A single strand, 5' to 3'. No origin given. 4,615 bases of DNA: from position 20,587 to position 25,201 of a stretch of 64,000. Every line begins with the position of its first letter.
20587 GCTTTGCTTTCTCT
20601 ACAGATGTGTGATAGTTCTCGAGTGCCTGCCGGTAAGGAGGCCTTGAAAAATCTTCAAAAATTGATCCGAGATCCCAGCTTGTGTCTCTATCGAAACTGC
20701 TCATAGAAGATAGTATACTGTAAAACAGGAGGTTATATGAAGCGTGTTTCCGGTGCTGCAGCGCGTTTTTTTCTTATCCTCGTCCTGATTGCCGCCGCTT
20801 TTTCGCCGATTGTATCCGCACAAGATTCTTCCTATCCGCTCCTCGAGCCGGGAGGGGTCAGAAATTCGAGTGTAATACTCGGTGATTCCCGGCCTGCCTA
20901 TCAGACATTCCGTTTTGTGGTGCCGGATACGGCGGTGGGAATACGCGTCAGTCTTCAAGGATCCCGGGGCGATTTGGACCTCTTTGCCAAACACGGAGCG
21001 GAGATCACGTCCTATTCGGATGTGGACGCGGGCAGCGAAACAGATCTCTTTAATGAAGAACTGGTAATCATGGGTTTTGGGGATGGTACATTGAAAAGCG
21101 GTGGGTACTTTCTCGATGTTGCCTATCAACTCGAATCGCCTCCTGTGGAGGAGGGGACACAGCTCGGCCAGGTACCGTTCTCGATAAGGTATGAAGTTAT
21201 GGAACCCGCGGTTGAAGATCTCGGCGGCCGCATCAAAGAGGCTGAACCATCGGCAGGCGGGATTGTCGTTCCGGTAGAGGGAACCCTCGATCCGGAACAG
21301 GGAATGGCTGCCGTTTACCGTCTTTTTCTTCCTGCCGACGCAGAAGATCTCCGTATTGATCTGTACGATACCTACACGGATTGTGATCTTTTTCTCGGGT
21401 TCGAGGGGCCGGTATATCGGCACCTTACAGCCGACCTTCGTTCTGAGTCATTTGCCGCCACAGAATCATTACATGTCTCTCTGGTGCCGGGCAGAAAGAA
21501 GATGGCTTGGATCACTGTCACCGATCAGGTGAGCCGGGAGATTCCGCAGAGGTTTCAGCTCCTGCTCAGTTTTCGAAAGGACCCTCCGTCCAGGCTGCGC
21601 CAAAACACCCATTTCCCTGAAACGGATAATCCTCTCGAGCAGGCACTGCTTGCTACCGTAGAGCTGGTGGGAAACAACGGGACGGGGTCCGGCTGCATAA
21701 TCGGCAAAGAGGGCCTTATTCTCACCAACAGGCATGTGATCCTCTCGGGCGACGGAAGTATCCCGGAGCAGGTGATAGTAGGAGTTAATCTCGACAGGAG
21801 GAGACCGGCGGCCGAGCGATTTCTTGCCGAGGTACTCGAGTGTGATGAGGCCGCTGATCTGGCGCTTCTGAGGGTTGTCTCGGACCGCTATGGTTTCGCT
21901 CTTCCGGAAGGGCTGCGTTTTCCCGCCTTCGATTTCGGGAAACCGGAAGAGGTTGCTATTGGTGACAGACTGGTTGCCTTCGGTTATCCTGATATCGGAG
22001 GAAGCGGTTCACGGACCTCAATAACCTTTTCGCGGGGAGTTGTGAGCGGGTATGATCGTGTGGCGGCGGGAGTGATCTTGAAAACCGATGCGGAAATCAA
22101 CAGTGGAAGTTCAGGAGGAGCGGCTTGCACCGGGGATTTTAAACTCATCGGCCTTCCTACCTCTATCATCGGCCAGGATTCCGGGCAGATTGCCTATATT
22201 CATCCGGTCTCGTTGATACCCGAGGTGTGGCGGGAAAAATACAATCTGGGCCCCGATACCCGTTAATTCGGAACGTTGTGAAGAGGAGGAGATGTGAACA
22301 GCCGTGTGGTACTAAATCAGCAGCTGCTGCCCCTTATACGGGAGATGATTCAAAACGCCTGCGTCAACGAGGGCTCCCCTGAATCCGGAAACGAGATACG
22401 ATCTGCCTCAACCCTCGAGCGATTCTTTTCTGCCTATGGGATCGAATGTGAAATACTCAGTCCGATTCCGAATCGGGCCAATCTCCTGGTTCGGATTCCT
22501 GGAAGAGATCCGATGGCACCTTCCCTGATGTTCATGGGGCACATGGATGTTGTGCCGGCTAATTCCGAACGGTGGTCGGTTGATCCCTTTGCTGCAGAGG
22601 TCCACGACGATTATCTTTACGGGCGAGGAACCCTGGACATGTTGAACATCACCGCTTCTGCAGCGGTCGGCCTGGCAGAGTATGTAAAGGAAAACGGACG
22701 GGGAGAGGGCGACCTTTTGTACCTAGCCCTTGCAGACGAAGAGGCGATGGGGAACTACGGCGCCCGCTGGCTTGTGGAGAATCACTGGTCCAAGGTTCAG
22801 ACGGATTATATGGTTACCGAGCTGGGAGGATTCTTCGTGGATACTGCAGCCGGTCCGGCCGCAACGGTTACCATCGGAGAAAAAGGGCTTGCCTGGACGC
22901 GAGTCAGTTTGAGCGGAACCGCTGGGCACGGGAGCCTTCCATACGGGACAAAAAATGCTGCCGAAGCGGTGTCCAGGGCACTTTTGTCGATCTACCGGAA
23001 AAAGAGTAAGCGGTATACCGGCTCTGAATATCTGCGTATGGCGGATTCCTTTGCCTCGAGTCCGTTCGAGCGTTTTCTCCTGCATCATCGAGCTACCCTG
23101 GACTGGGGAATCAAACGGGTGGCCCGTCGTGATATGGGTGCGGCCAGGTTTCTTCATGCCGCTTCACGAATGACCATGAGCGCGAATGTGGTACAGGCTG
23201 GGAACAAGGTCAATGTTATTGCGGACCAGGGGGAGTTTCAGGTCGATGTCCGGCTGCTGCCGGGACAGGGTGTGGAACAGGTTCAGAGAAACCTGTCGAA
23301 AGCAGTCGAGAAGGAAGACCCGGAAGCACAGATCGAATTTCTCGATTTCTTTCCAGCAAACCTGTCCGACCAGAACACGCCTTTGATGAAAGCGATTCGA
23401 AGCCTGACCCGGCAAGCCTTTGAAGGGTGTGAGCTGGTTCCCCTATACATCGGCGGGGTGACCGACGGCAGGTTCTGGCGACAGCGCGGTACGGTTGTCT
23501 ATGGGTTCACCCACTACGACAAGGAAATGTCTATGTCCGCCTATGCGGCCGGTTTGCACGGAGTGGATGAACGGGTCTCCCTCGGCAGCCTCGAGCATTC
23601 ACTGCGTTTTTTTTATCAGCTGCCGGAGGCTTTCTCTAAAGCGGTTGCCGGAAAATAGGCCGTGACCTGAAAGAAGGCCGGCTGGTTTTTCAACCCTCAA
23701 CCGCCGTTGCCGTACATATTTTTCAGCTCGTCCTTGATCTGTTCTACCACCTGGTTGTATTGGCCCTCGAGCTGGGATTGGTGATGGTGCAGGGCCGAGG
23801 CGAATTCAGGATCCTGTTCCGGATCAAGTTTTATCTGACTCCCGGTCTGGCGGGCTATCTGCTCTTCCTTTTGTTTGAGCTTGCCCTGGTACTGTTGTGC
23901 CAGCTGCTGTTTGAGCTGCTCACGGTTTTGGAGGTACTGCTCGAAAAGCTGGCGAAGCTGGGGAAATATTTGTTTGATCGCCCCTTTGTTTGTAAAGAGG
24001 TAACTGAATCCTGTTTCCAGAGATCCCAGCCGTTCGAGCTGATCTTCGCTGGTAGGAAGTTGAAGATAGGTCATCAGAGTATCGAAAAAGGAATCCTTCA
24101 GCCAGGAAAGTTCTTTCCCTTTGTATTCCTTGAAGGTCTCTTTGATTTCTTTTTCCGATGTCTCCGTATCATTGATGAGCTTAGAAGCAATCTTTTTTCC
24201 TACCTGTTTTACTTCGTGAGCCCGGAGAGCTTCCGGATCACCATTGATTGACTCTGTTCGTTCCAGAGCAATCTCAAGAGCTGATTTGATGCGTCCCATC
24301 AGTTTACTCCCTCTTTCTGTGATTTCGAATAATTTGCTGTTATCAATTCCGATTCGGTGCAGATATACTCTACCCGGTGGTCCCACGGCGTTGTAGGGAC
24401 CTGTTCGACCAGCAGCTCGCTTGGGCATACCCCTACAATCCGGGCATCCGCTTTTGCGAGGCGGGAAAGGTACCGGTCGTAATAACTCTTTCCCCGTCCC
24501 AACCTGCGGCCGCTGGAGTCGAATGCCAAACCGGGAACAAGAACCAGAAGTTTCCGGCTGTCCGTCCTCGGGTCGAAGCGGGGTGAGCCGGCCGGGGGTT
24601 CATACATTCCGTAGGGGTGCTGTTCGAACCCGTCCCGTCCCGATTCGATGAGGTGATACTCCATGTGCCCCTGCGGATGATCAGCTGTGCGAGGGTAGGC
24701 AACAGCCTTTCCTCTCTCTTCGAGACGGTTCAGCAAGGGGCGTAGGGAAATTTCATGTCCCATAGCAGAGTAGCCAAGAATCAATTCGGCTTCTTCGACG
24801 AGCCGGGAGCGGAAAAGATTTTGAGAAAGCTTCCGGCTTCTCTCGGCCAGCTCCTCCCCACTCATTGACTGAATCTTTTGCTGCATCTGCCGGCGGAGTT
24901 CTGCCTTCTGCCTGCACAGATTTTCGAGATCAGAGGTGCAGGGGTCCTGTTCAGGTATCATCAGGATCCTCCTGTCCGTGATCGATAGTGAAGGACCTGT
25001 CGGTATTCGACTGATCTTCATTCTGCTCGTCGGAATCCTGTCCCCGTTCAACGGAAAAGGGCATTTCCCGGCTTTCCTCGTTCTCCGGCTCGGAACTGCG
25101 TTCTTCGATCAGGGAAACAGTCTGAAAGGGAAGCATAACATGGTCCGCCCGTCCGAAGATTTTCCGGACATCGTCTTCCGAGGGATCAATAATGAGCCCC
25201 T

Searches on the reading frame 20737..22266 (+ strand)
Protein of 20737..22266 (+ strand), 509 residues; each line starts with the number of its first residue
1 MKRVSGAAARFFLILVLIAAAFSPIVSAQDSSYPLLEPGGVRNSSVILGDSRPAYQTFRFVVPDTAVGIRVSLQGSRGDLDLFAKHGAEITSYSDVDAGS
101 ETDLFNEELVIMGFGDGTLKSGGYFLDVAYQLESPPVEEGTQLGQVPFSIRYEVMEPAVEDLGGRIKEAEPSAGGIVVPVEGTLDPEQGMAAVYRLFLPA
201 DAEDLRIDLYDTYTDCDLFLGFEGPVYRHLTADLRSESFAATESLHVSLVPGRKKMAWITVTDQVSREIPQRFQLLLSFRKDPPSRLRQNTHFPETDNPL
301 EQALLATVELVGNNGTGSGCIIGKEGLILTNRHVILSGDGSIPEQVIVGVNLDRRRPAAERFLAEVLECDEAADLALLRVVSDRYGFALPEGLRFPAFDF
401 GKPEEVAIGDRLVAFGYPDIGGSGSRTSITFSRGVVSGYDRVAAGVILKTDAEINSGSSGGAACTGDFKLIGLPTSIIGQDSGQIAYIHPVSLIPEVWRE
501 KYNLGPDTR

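Call 60: search_protein_families(library=pfam, proteins=[window:20737-22266:+])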
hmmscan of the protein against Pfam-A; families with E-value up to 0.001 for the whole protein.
window:20737-22266:+ (509 aa): 3 families
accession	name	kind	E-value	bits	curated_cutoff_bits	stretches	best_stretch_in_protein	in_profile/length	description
PF13365.12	Trypsin_2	-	4.1e-23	83.1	27.6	1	317-473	1-144/144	Trypsin-like peptidase domain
PF00089.32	Trypsin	-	3.9e-05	24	20.6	1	316-489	26-211/220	Trypsin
PF04151.21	PPC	-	0.0002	22.6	25.9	0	55-103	2-47/70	Bacterial pre-peptidase C-terminal domain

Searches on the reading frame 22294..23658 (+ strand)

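Call 60: search_protein_families(library=pfam, proteins=[window:22294-23658:+])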
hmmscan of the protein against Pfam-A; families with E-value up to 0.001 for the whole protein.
window:22294-23658:+ (454 aa): 2 families
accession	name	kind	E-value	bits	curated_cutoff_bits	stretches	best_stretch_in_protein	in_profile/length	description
PF01546.33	Peptidase_M20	-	1.2e-25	91.1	24.6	1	79-443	1-203/206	Peptidase family M20/M25/M40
PF07687.19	M20_dimer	-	5.2e-16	59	21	1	194-344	1-105/107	Peptidase dimerisation domain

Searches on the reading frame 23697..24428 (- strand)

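Call 60: search_protein_families(library=pfam, proteins=[window:23697-24428:-])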
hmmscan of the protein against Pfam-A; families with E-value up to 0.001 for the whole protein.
window:23697-24428:- (243 aa): 2 families
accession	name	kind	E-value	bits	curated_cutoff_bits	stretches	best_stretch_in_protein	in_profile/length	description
PF20362.3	DUF6657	-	7.8e-26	91.3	27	1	98-235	3-140/142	Family of unknown function (DUF6657)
PF24564.1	DUF7605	-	6.6e-05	23.3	27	0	147-238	47-133/183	Domain of unknown function (DUF7605)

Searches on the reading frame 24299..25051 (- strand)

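Call 60: search_protein_families(library=pfam, proteins=[window:24299-25051:-])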
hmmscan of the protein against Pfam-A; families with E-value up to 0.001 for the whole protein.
window:24299-25051:- (250 aa): 1 family
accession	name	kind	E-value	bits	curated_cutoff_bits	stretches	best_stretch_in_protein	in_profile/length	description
PF01812.26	5-FTHF_cyc-lig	-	1.3e-39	136.4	27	1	49-233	1-186/186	5-formyltetrahydrofolate cyclo-ligase family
